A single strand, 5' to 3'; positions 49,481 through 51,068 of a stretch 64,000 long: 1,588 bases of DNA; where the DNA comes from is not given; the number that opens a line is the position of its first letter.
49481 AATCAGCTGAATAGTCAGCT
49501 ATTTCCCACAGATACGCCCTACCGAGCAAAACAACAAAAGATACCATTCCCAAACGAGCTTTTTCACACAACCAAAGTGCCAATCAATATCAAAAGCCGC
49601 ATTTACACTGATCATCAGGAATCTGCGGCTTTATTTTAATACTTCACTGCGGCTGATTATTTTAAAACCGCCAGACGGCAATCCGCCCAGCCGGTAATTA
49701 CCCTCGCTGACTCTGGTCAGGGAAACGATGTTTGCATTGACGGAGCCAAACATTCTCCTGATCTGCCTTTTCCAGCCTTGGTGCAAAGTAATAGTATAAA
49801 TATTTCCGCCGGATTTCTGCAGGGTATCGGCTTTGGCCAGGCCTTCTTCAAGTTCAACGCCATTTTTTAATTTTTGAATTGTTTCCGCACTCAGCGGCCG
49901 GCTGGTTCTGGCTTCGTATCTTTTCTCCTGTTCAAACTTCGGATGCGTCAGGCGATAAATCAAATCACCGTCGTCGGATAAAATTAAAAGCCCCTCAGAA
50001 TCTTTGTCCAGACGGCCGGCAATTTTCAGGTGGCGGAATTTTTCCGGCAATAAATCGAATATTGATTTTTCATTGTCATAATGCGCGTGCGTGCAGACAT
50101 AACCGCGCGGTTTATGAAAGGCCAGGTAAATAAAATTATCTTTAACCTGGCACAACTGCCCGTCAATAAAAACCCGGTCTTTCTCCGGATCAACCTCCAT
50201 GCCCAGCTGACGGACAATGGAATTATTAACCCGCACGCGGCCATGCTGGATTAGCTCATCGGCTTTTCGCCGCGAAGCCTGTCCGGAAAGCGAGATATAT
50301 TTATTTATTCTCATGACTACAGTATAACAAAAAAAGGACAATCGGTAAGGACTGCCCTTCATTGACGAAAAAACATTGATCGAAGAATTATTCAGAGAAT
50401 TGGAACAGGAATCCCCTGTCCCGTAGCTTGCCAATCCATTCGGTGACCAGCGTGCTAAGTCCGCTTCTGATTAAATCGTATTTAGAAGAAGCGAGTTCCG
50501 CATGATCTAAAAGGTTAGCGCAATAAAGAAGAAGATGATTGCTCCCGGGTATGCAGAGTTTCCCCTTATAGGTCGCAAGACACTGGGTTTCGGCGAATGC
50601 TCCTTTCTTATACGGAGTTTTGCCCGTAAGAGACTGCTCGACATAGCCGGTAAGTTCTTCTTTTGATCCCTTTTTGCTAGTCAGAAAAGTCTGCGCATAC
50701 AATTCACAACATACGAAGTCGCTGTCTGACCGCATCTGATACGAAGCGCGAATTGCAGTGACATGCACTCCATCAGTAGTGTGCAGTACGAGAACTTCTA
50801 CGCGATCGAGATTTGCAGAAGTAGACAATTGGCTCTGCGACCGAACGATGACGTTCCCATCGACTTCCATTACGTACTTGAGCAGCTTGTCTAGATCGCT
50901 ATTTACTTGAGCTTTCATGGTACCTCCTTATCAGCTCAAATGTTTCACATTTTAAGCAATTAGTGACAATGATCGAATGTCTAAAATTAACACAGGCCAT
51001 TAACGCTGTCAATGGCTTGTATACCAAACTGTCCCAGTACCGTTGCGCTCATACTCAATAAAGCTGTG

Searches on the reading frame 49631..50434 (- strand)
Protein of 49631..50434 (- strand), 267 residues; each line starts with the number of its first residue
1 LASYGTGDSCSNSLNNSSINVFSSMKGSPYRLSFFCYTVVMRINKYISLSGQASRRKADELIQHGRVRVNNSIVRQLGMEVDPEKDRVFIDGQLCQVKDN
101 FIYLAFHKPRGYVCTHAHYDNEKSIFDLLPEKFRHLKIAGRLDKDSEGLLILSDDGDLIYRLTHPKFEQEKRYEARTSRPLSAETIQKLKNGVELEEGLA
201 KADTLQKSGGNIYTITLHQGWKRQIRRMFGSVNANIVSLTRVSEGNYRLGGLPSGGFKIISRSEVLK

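Call 3: search_protein_families(library=pfam, proteins=[window:49631-50434:-], max_evalue=1)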
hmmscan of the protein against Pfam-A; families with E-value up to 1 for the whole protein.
window:49631-50434:- (267 aa): 3 families
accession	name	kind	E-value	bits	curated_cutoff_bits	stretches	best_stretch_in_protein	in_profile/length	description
PF00849.27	PseudoU_synth_2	-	1.5e-18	67.9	26.8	1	103-229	2-150/152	RNA pseudouridylate synthase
PF01479.30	S4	-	1.2e-11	44.6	22.8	1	41-84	1-45/48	S4 domain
PF22421.1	SYY_C-terminal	-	0.045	14.1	27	1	52-85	31-64/83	Tyrosine--tRNA ligase SYY-like C-terminal domain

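Call 4: search_protein_families(library=ncbifam, proteins=[window:49631-50434:-], max_evalue=1)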
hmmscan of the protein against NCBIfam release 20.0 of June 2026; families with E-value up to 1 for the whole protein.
window:49631-50434:- (267 aa): 8 families
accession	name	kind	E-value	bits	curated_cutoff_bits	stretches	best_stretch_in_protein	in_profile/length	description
NF007784.0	PRK10475.1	equivalog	1.7e-37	129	318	1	40-265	6-229/290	23S rRNA pseudouridine(2604) synthase RluF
TIGR00093.1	TIGR00093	subfamily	4.8e-37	127.2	109.3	1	107-261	1-160/161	pseudouridine synthase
NF007976.1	PRK10700.1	equivalog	4e-34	118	290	1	42-260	4-232/291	23S rRNA pseudouridine(2605) synthase RluB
NF008097.0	PRK10839.1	equivalog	2e-33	116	275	1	41-264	1-226/232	16S rRNA pseudouridine(516) synthase RsuA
NF008487.1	PRK11394.1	equivalog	1.1e-14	54.5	284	2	106-199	33-124/206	23S rRNA pseudouridine(2457) synthase RluE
NF049952.1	23rRNACMtaseTlyA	equivalog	2.1e-05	24.1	250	1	41-92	1-53/236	23S rRNA (cytidine-2'-O)-methyltransferase TlyA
TIGR00005.1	rluA_subfam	subfamily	0.00016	21.1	192.7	1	47-155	13-139/298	RluA family pseudouridine synthase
TIGR00478.1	tly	subfamily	0.14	11.5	185.8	1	53-85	13-45/228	TlyA family rRNA (cytidine-2'-O)-methyltransferase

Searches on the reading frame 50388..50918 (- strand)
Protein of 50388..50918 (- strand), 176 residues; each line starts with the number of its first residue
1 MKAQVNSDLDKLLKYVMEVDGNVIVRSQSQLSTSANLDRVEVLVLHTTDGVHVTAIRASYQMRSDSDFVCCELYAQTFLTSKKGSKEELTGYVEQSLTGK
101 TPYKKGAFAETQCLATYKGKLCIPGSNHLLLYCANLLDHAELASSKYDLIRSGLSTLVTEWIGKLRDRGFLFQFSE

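Call 3: search_protein_families(library=pfam, proteins=[window:50388-50918:-], max_evalue=1)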
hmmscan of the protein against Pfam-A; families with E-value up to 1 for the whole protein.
window:50388-50918:- (176 aa): 0 families

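Call 4: search_protein_families(library=ncbifam, proteins=[window:50388-50918:-], max_evalue=1)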
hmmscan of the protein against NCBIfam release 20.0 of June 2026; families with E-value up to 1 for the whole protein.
window:50388-50918:- (176 aa): 1 family
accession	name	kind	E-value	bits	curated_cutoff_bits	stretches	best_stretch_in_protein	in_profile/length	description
NF058502.1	phyc_lyase_CpcE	equivalog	0.08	12.4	330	1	23-82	135-188/260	C-phycocyanin alpha-cysteine-84 phycocyanobilin lyase subunit CpcE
